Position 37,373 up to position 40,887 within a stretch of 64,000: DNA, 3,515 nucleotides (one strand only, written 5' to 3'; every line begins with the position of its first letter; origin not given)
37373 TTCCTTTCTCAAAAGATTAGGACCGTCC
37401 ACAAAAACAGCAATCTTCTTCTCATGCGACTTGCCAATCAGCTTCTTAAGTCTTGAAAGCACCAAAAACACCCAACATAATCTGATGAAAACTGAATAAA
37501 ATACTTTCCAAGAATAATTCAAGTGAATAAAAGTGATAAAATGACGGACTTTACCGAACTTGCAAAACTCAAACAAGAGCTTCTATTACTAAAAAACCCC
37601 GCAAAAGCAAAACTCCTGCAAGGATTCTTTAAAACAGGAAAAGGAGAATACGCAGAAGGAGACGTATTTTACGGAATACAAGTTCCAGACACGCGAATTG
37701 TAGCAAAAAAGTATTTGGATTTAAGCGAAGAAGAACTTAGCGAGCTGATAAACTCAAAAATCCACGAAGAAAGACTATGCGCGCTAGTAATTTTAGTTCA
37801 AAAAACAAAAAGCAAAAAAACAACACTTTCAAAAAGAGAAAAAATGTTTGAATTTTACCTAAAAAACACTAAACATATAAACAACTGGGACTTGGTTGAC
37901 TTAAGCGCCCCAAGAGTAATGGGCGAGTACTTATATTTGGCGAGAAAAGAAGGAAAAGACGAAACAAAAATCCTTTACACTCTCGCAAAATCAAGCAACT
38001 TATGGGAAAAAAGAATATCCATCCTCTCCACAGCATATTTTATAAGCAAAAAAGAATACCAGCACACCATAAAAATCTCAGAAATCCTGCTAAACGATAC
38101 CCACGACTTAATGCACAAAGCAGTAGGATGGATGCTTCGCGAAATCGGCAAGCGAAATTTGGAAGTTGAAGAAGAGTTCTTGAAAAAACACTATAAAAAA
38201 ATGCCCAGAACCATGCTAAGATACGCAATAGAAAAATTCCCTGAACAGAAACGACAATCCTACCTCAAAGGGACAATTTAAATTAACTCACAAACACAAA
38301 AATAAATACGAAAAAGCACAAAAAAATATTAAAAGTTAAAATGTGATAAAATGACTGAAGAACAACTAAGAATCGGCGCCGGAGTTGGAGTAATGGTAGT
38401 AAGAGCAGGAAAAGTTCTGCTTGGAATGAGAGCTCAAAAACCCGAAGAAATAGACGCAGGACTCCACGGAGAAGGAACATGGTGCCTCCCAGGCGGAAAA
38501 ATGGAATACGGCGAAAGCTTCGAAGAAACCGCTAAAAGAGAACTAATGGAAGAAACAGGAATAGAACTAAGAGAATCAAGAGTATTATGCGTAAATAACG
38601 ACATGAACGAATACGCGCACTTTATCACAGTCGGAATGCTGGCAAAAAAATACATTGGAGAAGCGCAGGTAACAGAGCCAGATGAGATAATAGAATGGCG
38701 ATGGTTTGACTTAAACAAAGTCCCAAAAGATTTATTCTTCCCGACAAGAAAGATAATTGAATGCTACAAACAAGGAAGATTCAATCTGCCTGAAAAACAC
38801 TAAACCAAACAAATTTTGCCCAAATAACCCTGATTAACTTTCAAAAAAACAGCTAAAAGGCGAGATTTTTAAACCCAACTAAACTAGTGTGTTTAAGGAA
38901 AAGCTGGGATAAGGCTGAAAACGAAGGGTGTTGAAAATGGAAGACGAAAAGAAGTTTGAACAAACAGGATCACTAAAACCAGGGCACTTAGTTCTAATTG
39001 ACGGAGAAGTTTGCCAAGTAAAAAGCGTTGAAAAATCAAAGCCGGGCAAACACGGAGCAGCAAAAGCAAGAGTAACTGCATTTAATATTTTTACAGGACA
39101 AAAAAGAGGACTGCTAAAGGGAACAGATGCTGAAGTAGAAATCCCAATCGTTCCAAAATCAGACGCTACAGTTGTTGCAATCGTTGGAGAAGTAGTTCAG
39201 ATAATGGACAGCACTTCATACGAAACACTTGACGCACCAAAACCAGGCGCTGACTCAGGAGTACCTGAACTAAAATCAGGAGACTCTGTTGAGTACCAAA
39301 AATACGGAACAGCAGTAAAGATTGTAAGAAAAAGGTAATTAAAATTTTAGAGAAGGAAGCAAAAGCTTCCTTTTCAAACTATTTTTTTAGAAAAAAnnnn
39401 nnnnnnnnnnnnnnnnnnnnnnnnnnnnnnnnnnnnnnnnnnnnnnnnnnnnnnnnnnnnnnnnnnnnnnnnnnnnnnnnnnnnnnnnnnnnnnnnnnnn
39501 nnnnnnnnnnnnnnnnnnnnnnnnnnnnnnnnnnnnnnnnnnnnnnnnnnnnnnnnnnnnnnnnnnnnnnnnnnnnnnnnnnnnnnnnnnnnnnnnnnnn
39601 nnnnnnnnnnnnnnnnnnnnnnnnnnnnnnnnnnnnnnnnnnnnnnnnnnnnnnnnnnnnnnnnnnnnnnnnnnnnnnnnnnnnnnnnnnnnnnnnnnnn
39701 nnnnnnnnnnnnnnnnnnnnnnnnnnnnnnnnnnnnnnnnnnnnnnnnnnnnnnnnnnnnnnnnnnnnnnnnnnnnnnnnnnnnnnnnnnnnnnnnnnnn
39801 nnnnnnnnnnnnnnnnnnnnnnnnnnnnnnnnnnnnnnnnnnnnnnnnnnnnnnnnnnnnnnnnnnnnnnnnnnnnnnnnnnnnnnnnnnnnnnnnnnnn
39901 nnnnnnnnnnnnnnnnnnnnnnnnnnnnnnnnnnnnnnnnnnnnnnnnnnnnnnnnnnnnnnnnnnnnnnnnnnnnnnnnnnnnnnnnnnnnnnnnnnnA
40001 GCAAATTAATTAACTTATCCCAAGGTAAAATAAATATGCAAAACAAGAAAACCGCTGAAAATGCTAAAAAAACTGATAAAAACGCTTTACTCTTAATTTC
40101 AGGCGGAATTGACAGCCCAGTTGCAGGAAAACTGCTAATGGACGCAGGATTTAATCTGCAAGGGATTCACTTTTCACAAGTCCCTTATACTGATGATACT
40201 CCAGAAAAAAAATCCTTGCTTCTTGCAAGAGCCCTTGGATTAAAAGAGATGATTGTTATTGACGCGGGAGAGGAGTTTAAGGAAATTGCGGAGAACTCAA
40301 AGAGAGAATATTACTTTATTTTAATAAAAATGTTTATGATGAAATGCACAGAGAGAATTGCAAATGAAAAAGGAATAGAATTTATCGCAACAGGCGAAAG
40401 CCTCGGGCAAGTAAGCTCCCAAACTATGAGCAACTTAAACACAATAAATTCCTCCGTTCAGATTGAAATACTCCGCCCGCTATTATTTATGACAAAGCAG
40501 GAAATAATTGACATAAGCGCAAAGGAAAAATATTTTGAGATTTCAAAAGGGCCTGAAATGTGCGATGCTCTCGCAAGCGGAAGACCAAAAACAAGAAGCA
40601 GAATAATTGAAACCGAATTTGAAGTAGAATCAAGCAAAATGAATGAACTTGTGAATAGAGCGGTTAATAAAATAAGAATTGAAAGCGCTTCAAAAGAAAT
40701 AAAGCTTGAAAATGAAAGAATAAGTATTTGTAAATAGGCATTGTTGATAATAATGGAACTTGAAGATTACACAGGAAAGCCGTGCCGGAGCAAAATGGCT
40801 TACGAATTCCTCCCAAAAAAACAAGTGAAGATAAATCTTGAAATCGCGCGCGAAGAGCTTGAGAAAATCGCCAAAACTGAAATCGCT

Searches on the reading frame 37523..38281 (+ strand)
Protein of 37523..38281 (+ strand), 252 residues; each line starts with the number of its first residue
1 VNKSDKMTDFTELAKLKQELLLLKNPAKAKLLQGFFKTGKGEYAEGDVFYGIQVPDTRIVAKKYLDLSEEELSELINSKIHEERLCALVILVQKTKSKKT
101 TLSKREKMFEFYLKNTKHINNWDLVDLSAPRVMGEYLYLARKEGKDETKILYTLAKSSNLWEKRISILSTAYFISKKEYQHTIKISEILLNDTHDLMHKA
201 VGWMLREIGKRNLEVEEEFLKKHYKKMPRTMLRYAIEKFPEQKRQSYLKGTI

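Call 80: search_protein_families(library=pfam, proteins=[window:37523-38281:+], max_evalue=0.001)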
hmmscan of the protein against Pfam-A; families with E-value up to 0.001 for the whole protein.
window:37523-38281:+ (252 aa): 1 family
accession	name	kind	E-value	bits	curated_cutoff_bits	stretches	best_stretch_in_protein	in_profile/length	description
PF08713.17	DNA_alkylation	-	5.8e-61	206.3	21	1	16-239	1-213/213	DNA alkylation repair enzyme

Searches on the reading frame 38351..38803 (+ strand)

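Call 80: search_protein_families(library=pfam, proteins=[window:38351-38803:+], max_evalue=0.001)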
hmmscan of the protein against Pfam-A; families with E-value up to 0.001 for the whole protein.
window:38351-38803:+ (150 aa): 2 families
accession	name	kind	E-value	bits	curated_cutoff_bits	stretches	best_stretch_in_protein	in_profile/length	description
PF00293.34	NUDIX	-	1.7e-22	80.3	21.1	1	10-136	4-131/134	NUDIX domain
PF14815.12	NUDIX_4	-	6.6e-05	23.1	35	1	40-132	23-105/113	NUDIX domain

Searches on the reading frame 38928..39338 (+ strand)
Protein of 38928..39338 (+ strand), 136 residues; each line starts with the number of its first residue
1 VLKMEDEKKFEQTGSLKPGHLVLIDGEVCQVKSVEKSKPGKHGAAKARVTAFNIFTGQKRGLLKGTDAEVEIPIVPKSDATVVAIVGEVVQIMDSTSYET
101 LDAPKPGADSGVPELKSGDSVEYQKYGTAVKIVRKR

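Call 80: search_protein_families(library=pfam, proteins=[window:38928-39338:+], max_evalue=0.001)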
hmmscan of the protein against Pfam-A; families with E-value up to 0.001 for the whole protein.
window:38928-39338:+ (136 aa): 2 families
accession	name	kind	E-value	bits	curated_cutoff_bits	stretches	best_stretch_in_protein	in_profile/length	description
PF21485.3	IF5A-like_N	-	3.2e-14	52.9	27.1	1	11-60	6-55/63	Translation initiation factor 5A-like, N-terminal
PF08207.18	EFP_N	-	3e-07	30.8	23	1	13-59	2-47/58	Elongation factor P (EF-P) KOW-like domain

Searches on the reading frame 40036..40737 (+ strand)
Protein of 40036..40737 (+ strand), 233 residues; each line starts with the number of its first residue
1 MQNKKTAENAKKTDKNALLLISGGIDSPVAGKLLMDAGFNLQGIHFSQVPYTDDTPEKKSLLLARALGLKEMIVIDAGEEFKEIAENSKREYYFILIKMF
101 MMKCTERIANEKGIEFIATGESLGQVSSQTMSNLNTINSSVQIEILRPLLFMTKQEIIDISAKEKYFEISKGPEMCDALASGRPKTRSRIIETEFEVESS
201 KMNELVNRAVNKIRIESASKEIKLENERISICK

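Call 80: search_protein_families(library=pfam, proteins=[window:40036-40737:+], max_evalue=0.001)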
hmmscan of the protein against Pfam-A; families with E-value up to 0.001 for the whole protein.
window:40036-40737:+ (233 aa): 2 families
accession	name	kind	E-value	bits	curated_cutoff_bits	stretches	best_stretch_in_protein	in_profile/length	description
PF02568.20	ThiI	-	1.5e-41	142.6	20.5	1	13-194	2-189/197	Thiamine biosynthesis protein (ThiI)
PF06508.19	QueC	-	0.00027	20.9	22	0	17-49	2-34/210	Queuosine biosynthesis protein QueC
